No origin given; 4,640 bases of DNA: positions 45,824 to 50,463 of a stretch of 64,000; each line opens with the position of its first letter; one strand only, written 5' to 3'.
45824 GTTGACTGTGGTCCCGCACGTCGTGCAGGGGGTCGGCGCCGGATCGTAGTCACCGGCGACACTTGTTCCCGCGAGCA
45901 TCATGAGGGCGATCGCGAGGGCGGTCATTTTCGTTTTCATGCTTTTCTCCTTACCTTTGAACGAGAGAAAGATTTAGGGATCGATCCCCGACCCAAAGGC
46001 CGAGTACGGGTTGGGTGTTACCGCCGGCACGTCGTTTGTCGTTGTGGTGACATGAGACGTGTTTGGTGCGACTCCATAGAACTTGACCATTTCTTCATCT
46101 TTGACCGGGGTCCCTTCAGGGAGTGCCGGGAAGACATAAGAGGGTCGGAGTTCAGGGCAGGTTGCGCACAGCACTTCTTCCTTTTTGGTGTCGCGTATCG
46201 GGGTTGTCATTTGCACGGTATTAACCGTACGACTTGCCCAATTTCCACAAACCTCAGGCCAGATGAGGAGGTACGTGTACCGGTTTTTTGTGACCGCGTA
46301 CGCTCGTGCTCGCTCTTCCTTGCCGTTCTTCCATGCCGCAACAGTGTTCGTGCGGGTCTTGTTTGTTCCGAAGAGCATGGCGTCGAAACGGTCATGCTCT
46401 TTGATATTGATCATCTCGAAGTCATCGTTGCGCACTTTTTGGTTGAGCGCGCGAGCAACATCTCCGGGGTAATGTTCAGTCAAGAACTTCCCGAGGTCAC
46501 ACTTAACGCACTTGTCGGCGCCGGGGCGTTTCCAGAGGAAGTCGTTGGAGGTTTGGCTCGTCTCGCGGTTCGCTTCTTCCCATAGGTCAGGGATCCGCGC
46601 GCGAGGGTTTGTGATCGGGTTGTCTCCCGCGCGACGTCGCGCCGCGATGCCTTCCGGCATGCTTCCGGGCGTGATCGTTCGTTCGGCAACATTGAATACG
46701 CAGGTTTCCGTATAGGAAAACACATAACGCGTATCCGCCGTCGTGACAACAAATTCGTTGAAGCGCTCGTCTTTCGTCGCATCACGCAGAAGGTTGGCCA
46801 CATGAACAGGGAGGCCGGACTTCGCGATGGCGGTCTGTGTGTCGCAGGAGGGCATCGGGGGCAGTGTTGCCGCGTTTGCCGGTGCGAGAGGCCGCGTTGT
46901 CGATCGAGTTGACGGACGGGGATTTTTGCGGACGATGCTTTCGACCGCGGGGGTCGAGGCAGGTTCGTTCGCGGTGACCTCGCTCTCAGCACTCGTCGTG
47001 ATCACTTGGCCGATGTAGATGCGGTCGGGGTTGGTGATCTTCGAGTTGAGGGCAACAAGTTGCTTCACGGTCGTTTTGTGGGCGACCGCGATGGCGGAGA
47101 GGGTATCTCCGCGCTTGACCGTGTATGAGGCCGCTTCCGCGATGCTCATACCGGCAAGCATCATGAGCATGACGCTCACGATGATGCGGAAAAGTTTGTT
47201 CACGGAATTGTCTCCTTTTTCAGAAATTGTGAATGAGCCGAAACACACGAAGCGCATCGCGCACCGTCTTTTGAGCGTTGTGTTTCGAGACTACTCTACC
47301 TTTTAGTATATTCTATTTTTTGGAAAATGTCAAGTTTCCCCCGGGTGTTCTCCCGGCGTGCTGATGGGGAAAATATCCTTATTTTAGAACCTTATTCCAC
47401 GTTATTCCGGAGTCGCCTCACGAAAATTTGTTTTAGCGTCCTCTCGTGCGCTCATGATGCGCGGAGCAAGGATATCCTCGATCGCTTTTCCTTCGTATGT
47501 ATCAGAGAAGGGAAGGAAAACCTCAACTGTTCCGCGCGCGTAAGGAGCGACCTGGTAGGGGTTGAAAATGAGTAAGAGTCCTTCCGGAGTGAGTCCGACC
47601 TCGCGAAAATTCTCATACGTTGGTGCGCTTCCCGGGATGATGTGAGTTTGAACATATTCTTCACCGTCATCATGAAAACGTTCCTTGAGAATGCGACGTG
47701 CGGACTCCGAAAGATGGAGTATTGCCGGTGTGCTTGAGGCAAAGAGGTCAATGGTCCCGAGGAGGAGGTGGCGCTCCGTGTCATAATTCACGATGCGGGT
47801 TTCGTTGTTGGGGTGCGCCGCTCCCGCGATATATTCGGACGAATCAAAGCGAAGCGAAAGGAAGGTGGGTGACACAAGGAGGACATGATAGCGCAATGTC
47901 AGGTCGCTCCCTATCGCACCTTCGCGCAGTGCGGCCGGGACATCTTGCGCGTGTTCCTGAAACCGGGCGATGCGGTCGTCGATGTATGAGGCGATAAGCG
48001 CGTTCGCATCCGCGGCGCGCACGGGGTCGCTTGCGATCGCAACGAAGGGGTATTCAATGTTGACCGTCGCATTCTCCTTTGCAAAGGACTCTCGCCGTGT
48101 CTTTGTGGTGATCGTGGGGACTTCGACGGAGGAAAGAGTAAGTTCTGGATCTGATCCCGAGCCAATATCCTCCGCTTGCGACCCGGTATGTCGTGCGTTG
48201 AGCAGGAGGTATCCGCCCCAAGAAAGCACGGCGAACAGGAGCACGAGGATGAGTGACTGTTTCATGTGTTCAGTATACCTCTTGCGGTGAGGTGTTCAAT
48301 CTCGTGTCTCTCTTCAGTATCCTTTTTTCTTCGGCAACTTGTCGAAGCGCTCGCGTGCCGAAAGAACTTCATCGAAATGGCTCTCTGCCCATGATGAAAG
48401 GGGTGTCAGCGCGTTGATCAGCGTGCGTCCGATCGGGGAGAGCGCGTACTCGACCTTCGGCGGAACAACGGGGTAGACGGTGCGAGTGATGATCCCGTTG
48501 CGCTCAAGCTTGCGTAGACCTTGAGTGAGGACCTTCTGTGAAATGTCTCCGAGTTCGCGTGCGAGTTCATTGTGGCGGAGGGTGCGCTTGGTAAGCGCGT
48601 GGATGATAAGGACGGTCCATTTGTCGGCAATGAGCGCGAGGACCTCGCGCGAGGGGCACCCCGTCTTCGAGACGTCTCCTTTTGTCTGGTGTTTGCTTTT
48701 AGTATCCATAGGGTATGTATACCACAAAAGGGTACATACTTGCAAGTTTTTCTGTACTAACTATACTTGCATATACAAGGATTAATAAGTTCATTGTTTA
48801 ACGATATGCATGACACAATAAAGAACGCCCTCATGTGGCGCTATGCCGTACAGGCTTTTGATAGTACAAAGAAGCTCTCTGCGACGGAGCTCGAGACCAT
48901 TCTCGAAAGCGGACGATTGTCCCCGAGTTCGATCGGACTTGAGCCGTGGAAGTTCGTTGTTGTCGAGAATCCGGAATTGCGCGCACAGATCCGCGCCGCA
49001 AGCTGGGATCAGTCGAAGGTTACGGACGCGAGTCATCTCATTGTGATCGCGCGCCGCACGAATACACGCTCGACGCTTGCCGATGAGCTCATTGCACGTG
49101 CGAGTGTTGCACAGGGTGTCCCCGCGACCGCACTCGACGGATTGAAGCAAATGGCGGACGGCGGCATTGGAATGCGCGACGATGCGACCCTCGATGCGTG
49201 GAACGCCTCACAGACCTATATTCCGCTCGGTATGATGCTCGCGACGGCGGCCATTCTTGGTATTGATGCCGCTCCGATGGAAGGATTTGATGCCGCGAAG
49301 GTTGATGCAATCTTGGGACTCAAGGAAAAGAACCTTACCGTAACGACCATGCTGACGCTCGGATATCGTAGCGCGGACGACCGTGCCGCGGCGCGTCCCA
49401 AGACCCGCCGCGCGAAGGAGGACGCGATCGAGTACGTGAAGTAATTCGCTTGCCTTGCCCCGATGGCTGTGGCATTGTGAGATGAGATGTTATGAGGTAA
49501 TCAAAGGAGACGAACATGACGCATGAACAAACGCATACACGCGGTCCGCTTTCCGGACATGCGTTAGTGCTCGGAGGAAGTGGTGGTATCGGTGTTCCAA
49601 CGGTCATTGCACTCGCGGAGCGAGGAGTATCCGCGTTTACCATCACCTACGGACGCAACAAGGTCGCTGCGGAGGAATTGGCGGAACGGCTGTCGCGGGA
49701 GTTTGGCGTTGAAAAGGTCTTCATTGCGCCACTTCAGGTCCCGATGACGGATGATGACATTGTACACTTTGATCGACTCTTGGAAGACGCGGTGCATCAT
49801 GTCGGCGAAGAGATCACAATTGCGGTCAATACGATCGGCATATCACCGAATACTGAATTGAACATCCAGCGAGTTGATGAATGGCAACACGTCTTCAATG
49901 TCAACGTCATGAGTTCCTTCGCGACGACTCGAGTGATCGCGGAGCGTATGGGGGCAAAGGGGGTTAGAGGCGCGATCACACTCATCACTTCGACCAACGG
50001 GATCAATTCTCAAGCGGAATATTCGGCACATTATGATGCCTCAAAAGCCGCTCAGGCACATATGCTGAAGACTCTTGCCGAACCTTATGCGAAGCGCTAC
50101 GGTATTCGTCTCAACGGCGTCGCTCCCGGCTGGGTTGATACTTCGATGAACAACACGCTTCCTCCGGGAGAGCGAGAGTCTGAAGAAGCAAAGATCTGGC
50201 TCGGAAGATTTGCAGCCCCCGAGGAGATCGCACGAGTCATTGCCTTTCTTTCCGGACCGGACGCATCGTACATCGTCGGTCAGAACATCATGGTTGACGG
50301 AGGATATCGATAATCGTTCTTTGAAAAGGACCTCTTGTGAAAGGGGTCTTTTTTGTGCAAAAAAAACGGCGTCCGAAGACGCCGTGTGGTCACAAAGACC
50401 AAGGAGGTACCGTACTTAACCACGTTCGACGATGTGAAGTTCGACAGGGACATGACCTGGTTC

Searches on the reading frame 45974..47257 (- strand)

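Call 33: search_protein_families(library=pfam, proteins=[window:45974-47257:-])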
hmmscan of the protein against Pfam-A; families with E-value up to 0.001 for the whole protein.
window:45974-47257:- (427 aa): 1 family
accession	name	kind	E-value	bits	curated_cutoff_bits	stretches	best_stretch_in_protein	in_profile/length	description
PF01476.26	LysM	-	7e-16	58.3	20.9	1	45-87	1-41/43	LysM domain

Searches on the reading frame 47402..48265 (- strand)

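Call 33: search_protein_families(library=pfam, proteins=[window:47402-48265:-])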
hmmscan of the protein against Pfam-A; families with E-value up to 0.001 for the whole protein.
window:47402-48265:- (287 aa): 2 families
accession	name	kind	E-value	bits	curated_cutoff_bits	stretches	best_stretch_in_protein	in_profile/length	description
PF11738.13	DUF3298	-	2e-12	48.3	24.1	1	173-254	2-84/84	Protein of unknown function (DUF3298)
PF13739.11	PdaC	-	2.3e-05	25.9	29.1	1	63-153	5-94/95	Deacetylase PdaC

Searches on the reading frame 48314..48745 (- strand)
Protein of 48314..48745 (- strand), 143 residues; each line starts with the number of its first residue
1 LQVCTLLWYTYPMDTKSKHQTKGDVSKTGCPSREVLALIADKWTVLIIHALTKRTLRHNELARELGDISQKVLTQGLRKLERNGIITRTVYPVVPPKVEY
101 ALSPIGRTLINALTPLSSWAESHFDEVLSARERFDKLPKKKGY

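Call 34: search_protein_families(library=pfam, proteins=[window:48314-48745:-])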
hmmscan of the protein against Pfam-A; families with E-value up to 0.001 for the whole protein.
window:48314-48745:- (143 aa): 1 family
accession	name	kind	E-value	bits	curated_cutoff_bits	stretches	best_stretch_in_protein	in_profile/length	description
PF01638.23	HxlR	-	1.2e-28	99.3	20.8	1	38-126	1-89/91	HxlR-like helix-turn-helix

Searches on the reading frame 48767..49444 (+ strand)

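Call 33: search_protein_families(library=pfam, proteins=[window:48767-49444:+])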
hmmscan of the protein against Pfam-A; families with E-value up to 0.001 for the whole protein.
window:48767-49444:+ (225 aa): 1 family
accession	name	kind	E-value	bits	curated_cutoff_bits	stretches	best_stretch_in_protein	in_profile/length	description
PF00881.29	Nitroreductase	-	4.9e-23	82.6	23.5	1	23-200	2-167/167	Nitroreductase family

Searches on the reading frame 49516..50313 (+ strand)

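Call 33: search_protein_families(library=pfam, proteins=[window:49516-50313:+])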
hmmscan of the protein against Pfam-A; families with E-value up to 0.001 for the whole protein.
window:49516-50313:+ (265 aa): 3 families
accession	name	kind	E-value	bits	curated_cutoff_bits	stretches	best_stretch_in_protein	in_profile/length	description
PF13561.12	adh_short_C2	-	9.2e-41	140.4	27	1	23-264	6-235/236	Enoyl-(Acyl carrier protein) reductase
PF00106.31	adh_short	-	3.7e-31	108.6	26.6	1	15-216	2-191/195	short chain dehydrogenase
PF08659.16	KR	-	0.00024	21.5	22.6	1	14-171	1-151/180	KR domain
